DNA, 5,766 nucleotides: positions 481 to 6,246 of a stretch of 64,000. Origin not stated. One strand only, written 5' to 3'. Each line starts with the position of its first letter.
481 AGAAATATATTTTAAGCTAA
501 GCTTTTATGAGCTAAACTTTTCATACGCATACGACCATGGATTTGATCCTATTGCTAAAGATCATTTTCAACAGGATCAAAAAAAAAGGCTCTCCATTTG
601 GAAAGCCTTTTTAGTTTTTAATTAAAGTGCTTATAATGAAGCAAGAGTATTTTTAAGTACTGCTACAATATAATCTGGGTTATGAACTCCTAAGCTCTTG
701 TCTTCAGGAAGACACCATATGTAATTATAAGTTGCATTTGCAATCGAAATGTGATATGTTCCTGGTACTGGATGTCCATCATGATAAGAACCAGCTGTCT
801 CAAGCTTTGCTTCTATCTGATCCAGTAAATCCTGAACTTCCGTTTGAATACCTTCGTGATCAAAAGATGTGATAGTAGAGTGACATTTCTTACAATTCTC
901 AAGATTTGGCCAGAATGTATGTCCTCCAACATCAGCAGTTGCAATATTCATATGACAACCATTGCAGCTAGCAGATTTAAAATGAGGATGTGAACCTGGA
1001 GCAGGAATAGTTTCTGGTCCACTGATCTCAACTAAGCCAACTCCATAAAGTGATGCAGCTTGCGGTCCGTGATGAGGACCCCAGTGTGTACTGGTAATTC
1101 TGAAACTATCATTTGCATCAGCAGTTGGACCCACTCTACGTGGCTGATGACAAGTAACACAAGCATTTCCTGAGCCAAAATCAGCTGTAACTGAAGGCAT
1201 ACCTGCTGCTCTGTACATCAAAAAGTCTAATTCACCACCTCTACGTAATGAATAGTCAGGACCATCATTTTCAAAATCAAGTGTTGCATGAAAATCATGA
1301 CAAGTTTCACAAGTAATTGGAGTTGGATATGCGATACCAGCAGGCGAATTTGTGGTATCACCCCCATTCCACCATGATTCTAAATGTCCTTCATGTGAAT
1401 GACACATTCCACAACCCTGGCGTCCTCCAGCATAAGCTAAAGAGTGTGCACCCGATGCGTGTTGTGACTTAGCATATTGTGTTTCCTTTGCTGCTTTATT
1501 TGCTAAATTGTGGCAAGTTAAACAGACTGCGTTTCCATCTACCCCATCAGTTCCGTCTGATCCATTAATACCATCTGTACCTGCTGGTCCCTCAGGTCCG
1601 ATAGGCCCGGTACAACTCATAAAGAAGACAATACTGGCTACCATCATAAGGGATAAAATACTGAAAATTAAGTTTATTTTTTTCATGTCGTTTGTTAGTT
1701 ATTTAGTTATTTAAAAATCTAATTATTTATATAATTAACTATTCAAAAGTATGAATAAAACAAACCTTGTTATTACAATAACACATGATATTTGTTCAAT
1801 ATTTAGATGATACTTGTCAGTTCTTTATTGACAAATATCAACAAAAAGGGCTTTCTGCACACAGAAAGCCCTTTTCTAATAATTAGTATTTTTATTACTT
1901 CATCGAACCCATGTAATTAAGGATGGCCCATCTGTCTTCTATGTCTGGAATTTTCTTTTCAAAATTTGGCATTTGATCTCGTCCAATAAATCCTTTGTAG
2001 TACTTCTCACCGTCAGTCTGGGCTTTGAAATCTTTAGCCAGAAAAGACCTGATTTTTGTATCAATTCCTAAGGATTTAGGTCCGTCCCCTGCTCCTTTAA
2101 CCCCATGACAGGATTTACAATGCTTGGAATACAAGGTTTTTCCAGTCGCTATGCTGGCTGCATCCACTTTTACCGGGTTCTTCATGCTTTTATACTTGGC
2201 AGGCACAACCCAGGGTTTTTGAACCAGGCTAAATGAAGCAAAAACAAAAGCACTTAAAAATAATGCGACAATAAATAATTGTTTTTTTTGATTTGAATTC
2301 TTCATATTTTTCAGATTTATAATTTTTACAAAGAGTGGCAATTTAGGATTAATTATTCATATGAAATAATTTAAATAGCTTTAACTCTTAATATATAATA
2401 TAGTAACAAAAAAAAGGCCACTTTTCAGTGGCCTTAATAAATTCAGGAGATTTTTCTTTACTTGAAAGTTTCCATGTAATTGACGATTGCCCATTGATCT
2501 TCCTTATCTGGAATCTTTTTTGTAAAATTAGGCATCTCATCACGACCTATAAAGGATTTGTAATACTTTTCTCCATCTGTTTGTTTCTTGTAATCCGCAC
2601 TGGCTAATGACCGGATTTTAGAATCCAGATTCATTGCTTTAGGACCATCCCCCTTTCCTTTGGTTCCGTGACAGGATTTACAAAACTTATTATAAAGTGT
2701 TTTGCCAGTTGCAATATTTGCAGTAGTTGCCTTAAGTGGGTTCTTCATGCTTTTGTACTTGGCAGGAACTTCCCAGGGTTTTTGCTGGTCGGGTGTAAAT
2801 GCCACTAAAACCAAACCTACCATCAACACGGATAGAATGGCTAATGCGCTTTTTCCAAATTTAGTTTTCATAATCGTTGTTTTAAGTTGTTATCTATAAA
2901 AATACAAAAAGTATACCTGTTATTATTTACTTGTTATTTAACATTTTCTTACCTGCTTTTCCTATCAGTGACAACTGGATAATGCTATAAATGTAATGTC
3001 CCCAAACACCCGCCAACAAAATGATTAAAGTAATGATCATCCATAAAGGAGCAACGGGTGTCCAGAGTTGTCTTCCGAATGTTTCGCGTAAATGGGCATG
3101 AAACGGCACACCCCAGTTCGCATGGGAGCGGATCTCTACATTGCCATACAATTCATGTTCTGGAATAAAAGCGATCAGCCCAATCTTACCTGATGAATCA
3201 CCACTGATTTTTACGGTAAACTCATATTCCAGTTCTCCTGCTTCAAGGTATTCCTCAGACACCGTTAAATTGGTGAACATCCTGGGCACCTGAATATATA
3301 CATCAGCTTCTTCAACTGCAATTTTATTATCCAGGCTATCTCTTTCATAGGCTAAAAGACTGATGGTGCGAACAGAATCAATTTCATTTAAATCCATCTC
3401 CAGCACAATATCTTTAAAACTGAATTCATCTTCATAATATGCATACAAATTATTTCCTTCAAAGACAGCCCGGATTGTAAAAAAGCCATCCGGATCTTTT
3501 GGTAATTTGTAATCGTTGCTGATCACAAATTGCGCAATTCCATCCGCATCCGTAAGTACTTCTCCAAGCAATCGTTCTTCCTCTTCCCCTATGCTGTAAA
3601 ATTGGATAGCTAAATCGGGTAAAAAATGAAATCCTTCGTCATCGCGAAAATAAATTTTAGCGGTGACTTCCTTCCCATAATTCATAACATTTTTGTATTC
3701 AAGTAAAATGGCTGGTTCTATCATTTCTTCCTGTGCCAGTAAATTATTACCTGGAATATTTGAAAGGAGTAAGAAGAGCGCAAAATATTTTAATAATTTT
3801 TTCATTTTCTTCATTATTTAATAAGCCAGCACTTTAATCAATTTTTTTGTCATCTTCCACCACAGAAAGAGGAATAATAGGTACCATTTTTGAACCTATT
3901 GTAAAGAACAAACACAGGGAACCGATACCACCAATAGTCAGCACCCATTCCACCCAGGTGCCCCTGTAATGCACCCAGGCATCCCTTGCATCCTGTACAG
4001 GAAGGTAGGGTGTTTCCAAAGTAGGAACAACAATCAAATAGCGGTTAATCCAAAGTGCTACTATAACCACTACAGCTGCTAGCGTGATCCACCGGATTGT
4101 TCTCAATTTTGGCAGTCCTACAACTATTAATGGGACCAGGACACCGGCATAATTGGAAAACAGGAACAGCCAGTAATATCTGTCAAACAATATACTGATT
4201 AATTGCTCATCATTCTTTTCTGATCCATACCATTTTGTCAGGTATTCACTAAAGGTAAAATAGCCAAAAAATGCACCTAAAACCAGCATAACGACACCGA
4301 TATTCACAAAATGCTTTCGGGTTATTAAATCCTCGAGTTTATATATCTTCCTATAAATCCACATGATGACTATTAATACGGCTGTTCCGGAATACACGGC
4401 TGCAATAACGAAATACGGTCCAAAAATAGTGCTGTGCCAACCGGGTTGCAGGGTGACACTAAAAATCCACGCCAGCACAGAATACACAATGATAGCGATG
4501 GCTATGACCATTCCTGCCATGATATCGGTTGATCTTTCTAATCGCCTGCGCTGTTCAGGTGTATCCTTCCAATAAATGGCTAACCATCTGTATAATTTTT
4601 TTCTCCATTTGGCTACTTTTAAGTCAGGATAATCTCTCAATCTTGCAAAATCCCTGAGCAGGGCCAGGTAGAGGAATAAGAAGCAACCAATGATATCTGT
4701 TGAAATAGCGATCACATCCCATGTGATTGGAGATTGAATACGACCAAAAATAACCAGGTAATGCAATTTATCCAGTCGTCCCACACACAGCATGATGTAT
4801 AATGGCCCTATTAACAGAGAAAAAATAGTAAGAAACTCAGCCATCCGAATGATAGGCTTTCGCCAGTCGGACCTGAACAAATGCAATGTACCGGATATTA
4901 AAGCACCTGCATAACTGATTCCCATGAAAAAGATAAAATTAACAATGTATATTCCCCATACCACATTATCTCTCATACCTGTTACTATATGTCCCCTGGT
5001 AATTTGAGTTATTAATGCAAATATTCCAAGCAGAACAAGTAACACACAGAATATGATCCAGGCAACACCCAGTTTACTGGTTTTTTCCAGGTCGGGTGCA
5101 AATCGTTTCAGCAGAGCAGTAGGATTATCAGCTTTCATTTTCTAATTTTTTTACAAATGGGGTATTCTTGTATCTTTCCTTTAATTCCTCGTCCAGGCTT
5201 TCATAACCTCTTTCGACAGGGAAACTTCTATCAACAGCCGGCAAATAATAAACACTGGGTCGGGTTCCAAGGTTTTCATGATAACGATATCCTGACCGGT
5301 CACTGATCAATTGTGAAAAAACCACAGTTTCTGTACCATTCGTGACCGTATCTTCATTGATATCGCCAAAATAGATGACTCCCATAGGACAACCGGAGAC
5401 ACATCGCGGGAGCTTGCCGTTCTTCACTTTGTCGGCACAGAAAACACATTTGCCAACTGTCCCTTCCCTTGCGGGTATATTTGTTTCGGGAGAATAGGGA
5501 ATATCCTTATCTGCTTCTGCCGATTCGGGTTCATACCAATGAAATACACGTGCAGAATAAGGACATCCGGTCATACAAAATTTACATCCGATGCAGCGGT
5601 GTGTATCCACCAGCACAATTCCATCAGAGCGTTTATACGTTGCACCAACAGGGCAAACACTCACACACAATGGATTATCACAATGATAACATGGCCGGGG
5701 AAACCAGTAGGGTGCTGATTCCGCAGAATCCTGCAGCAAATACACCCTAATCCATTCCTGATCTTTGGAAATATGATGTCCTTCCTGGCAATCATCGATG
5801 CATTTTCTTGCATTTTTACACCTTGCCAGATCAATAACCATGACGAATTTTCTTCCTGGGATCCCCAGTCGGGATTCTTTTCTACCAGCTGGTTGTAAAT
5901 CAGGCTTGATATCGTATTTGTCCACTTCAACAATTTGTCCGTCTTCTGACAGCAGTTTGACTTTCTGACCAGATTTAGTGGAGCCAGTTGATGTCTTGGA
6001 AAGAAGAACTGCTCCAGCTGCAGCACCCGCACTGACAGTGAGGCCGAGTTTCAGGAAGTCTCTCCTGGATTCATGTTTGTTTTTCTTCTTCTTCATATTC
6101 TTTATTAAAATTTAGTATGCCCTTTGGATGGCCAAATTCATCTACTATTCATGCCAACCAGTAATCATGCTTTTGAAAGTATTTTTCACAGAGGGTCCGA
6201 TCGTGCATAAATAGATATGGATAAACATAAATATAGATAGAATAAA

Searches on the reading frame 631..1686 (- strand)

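Call 63: search_protein_families(library=pfam, proteins=[window:631-1686:-], max_evalue=0.00001)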
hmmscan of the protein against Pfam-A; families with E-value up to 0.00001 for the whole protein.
window:631-1686:- (351 aa): 2 families
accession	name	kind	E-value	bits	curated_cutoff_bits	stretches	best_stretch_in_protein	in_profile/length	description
PF14522.11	Cytochrome_C7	-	1.2e-08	35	24.8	0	51-131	12-67/67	Cytochrome c7 and related cytochrome c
PF22113.1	Mtrc-MtrF_II-IV_dom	-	2e-06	27.9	30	0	52-135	81-168/176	Outer membrane cytochrome MtrC/MtrF-like, domains II/IV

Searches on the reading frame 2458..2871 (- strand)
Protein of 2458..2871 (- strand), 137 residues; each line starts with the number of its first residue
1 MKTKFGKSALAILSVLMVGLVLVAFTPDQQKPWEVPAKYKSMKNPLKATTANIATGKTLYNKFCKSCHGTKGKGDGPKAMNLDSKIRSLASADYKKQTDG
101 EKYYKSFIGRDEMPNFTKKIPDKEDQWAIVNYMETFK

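Call 63: search_protein_families(library=pfam, proteins=[window:2458-2871:-], max_evalue=0.00001)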
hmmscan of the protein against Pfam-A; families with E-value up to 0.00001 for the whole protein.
window:2458-2871:- (137 aa): 2 families
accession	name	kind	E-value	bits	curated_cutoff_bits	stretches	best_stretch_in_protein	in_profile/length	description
PF00034.26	Cytochrom_C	-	1e-11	46.4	21.3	1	53-135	1-88/90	Cytochrome c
PF13442.11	Cytochrome_CBB3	-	1e-10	42.2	27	1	51-133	1-68/68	Cytochrome C oxidase, cbb3-type, subunit III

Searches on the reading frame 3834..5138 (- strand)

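Call 62: search_protein_families(library=pfam, proteins=[window:3834-5138:-], max_evalue=0.000001)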
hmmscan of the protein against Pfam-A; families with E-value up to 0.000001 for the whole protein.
window:3834-5138:- (434 aa): 1 family
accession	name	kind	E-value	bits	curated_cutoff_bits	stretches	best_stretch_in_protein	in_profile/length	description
PF03916.19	NrfD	-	2.5e-32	113.2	25.8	1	52-374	2-309/313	Polysulphide reductase, NrfD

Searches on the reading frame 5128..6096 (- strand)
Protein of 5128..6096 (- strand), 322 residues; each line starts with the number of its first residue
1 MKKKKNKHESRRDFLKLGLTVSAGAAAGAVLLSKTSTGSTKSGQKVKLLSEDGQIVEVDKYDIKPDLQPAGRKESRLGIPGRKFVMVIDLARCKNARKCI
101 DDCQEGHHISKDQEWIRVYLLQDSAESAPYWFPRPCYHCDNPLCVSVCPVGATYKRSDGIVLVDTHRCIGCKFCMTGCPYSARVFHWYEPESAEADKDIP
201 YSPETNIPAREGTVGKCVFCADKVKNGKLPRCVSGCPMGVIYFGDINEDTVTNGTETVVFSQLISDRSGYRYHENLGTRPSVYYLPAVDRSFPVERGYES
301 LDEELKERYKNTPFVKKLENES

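Call 63: search_protein_families(library=pfam, proteins=[window:5128-6096:-], max_evalue=0.00001)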
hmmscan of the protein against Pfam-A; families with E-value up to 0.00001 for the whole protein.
window:5128-6096:- (322 aa): 5 families
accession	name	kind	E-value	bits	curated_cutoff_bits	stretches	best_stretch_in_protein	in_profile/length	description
PF13247.11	Fer4_11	-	2.2e-22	79.6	26.2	2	130-187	4-63/100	4Fe-4S dicluster domain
PF12838.12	Fer4_7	-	1.3e-13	51.6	27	0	167-240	1-52/52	4Fe-4S dicluster domain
PF12837.12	Fer4_6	-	1.5e-10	41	25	1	160-182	1-23/24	4Fe-4S binding domain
PF13187.11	Fer4_9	-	4.4e-09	36.7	27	0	136-181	2-50/52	4Fe-4S dicluster domain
PF13237.11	Fer4_10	-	5.5e-09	36.3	25.5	0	161-237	2-53/53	4Fe-4S dicluster domain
